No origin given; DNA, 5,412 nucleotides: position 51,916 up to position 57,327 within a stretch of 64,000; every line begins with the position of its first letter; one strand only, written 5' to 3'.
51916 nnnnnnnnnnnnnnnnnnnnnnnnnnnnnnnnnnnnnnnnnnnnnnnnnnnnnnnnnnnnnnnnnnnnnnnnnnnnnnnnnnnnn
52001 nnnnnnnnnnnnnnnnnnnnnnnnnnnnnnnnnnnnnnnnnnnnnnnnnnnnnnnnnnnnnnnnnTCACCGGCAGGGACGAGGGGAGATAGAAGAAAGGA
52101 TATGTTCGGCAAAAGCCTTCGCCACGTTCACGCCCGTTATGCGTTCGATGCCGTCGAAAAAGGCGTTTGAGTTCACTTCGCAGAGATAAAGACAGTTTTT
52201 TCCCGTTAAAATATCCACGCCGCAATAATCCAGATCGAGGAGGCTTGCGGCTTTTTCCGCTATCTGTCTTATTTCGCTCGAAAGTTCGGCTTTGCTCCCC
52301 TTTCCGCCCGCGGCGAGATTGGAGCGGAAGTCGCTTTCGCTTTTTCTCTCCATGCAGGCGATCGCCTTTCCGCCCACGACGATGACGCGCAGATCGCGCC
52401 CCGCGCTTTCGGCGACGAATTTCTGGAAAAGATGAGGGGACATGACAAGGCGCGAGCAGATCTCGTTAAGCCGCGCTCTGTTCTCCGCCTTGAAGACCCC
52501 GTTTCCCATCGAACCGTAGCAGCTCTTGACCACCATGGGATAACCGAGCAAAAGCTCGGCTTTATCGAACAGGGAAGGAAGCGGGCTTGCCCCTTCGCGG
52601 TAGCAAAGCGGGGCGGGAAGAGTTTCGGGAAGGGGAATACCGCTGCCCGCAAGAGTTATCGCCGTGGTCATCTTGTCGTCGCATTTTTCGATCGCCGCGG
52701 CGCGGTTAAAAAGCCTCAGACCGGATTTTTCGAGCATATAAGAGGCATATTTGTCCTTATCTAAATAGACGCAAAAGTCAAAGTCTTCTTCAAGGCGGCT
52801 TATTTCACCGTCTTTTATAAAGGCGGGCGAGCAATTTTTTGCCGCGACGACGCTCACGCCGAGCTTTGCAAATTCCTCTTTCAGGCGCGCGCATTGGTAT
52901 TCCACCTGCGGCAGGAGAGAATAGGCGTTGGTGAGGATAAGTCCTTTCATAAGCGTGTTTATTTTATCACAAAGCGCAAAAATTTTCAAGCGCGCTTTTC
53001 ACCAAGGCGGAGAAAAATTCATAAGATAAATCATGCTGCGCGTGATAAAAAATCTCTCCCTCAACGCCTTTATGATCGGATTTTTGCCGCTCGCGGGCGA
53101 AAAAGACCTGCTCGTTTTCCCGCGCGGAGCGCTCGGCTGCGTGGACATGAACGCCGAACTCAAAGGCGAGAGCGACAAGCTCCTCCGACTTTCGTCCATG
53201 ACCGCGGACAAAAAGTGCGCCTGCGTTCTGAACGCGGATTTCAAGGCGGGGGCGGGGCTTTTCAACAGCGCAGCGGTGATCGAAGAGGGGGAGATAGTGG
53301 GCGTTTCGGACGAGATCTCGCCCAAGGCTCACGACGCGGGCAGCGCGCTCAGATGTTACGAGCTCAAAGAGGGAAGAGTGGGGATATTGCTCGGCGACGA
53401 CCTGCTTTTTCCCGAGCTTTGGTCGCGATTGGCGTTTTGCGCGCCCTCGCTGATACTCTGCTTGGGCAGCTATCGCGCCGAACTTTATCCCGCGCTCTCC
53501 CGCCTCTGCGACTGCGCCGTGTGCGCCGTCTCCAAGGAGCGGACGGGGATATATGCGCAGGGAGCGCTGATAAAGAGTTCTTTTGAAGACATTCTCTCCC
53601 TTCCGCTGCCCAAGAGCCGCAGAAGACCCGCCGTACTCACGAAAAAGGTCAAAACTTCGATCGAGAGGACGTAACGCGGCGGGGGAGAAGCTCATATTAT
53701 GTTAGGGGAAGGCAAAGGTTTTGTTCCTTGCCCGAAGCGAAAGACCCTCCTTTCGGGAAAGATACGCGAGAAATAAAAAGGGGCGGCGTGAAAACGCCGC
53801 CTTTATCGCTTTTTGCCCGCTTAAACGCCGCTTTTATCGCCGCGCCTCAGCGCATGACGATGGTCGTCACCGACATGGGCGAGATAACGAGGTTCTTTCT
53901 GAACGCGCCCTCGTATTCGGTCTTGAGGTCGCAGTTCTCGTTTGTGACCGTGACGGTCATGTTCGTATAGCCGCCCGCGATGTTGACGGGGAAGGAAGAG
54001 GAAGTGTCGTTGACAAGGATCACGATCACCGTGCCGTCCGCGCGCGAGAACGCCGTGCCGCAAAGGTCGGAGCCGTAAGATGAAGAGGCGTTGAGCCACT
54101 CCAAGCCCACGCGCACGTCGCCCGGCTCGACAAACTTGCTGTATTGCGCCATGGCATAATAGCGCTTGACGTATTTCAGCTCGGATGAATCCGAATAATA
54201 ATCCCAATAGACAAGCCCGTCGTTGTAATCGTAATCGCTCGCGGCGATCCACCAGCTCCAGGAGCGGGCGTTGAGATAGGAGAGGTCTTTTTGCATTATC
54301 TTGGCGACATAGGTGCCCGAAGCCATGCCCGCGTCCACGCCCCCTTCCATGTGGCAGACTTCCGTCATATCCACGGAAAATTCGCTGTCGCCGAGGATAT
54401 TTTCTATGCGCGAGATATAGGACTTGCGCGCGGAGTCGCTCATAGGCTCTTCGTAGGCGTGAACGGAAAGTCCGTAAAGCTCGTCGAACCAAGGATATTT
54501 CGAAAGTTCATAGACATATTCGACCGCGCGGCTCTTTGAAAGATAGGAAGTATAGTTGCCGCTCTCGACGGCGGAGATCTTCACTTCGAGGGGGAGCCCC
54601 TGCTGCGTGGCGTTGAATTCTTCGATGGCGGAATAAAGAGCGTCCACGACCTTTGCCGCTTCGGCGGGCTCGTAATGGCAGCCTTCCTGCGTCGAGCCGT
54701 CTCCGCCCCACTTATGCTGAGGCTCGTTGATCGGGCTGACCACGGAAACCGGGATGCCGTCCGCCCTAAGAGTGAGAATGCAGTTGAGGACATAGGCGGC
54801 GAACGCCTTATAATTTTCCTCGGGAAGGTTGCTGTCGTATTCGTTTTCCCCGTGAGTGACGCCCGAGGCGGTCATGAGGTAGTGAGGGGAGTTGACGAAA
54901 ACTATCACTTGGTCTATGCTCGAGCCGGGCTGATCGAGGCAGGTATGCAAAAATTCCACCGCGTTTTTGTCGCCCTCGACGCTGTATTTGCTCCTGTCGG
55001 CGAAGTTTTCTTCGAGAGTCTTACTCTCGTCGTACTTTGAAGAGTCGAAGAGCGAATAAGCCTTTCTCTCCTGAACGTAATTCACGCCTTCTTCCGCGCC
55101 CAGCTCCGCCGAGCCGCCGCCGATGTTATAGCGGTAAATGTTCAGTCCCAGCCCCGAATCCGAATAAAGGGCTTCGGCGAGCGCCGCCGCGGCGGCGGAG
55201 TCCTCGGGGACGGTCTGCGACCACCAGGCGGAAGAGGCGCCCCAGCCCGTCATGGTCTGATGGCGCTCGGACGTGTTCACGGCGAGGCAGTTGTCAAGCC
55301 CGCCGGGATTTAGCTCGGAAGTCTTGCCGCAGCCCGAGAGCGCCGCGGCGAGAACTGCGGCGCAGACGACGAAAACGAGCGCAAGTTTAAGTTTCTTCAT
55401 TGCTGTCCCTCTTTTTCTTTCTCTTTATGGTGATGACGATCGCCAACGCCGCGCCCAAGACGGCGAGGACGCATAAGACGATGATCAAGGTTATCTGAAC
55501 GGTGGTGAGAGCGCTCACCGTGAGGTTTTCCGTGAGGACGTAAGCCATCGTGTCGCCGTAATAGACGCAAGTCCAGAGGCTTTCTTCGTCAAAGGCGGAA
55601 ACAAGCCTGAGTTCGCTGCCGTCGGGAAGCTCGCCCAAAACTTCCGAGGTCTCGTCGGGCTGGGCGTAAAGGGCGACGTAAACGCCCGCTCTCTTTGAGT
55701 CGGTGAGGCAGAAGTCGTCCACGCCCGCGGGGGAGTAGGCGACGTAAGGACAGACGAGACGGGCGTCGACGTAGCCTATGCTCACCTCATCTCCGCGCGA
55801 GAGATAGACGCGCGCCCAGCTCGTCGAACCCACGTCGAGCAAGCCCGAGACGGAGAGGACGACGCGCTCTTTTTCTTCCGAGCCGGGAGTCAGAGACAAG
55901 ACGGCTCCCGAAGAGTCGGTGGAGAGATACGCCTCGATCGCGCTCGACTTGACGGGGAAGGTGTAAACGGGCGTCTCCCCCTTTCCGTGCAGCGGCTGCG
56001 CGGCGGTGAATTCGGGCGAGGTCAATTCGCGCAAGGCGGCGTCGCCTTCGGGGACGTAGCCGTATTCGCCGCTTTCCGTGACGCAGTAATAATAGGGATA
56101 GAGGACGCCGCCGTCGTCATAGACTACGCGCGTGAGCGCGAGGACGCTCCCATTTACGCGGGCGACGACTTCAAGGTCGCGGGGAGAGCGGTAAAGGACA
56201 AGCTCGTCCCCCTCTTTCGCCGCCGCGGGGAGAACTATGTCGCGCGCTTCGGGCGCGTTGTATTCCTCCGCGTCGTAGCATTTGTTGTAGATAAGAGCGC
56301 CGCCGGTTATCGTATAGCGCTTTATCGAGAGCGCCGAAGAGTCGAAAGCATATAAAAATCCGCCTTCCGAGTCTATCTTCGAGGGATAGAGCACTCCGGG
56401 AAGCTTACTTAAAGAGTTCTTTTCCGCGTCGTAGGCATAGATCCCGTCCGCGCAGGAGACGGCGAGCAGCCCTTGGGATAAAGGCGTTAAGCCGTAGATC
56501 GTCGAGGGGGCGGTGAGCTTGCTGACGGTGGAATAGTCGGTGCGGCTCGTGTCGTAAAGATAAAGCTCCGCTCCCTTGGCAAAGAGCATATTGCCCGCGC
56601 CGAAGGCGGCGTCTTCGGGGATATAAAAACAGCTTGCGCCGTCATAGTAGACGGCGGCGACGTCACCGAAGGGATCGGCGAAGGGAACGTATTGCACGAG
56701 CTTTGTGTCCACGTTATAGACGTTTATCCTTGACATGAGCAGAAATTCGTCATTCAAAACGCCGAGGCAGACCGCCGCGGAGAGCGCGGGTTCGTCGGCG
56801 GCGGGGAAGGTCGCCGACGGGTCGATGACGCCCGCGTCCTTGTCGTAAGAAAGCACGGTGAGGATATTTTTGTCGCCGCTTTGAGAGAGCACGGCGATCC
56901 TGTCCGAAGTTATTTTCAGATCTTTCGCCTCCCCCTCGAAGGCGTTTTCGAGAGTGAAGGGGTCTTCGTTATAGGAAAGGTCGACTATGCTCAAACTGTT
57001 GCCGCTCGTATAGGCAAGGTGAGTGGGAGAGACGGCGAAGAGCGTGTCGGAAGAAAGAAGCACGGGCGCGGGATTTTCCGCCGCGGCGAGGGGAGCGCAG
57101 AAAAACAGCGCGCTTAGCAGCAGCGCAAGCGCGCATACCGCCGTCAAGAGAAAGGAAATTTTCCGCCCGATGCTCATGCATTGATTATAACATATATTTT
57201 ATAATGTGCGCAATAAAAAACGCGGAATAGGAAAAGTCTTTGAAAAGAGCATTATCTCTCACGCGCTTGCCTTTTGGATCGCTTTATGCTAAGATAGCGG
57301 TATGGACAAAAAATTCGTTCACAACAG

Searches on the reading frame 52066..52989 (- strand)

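Call 33: search_protein_families(library=pfam, max_evalue=0.001, proteins=[window:52066-52989:-])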
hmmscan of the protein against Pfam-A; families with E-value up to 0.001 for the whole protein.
window:52066-52989:- (307 aa): 5 families
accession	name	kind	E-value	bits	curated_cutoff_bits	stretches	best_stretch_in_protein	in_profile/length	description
PF08443.16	RimK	-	2.6e-41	141.7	21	1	104-297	2-188/188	RimK-like ATP-grasp domain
PF02955.21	GSH-S_ATP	-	7.3e-16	58.5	23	1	152-273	34-160/175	Prokaryotic glutathione synthetase, ATP-grasp domain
PF02655.19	ATP-grasp_3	-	6.9e-09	36.4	23.2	1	103-274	1-155/160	ATP-grasp domain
PF14397.11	ATPgrasp_ST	-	1.4e-05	24.9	31.4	0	92-171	8-82/278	Sugar-transfer associated ATP-grasp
PF07478.18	Dala_Dala_lig_C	-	0.00025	21.1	24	0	140-274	27-174/204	D-ala D-ala ligase C-terminus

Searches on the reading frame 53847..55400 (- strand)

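Call 33: search_protein_families(library=pfam, max_evalue=0.001, proteins=[window:53847-55400:-])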
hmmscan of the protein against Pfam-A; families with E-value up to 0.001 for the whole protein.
window:53847-55400:- (517 aa): 2 families
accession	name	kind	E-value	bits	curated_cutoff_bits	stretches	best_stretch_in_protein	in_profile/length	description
PF14587.12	Glyco_hydr_30_2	-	1.4e-38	133.6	27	1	39-398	4-364/364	O-Glycosyl hydrolase family 30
PF17189.10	Glyco_hydro_30C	-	1.5e-06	28.6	22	1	439-485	13-57/65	Glycosyl hydrolase family 30 beta sandwich domain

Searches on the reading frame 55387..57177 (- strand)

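Call 43: search_protein_families(library=pfam, max_evalue=0.00001, proteins=[window:55387-57177:-])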
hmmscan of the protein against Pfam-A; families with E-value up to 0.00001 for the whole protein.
window:55387-57177:- (596 aa): 1 family
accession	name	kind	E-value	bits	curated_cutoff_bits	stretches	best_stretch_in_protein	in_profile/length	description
PF08239.17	SH3_3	-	2.3e-06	28.1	27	0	501-552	3-53/54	Bacterial SH3 domain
